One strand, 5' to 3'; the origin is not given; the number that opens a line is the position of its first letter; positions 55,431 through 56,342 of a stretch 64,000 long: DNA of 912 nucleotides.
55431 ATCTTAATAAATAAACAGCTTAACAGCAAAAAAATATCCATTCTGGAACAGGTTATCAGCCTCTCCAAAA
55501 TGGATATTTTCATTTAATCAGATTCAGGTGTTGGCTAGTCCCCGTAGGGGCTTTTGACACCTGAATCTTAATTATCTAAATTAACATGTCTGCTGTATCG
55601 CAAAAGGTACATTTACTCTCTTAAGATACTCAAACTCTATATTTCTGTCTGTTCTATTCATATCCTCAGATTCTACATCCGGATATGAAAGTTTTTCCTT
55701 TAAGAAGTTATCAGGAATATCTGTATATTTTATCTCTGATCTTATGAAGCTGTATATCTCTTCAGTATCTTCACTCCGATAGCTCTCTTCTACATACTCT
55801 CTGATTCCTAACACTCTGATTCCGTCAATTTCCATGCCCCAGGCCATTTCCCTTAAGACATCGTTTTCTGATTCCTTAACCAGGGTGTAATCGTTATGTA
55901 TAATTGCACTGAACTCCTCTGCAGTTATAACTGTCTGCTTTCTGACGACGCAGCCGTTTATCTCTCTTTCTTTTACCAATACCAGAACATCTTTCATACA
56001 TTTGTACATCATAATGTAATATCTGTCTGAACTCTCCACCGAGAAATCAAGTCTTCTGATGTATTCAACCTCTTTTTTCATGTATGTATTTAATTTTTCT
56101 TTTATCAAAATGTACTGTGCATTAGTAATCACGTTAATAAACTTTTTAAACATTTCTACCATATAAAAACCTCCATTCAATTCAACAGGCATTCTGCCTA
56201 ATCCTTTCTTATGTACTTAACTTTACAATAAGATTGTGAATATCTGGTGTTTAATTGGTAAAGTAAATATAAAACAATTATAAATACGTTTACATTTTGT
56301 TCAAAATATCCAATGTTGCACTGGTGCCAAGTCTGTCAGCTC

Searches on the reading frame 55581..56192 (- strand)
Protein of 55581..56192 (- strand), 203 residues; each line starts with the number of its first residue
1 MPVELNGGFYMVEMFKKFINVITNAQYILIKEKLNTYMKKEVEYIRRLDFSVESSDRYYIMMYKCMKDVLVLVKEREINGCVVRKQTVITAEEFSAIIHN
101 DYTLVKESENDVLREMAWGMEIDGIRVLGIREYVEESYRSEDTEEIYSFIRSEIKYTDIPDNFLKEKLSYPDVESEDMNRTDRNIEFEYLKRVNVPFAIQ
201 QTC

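Call 22: find_encoding_contigs(protein=window:55581-56192:-, flank=2500, max_places=10)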
Protein window:55581-56192:- (203 aa): 23 contigs read that carry it; 6 places shown.
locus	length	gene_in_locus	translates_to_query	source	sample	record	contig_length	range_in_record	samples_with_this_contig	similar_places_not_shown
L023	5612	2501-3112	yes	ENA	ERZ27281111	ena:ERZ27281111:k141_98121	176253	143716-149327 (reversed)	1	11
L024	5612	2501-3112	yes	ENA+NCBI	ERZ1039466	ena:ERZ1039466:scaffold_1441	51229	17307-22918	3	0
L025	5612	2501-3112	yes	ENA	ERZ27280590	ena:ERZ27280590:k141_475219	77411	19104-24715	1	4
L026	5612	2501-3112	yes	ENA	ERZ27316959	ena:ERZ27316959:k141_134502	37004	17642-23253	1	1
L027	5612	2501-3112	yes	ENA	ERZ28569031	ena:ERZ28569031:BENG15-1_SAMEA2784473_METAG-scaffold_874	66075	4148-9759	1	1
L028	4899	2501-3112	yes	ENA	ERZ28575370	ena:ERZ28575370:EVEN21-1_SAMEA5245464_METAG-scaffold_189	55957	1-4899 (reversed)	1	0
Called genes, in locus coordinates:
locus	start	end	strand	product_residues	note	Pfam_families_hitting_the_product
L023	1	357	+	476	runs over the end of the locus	PF00206:Lyase_1, PF10397:ADSL_C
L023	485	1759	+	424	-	PF00709:Adenylsucc_synt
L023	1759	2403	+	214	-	PF01791:DeoC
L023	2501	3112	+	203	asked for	-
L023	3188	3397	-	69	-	-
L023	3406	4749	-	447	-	PF02550:AcetylCoA_hydro, PF13336:AcetylCoA_hyd_C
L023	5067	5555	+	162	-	PF01467:CTP_transf_like, PF08218:Citrate_ly_lig (weak)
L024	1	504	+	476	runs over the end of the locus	PF00206:Lyase_1, PF10397:ADSL_C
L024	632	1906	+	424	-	PF00709:Adenylsucc_synt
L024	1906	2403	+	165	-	PF01791:DeoC (weak)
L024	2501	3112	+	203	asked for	-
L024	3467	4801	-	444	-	PF02550:AcetylCoA_hydro, PF13336:AcetylCoA_hyd_C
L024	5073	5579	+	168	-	PF01467:CTP_transf_like, PF08218:Citrate_ly_lig (weak)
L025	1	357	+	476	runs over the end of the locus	PF00206:Lyase_1, PF10397:ADSL_C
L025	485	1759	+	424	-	PF00709:Adenylsucc_synt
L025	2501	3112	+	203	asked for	-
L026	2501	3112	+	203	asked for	-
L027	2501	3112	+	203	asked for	-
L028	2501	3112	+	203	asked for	-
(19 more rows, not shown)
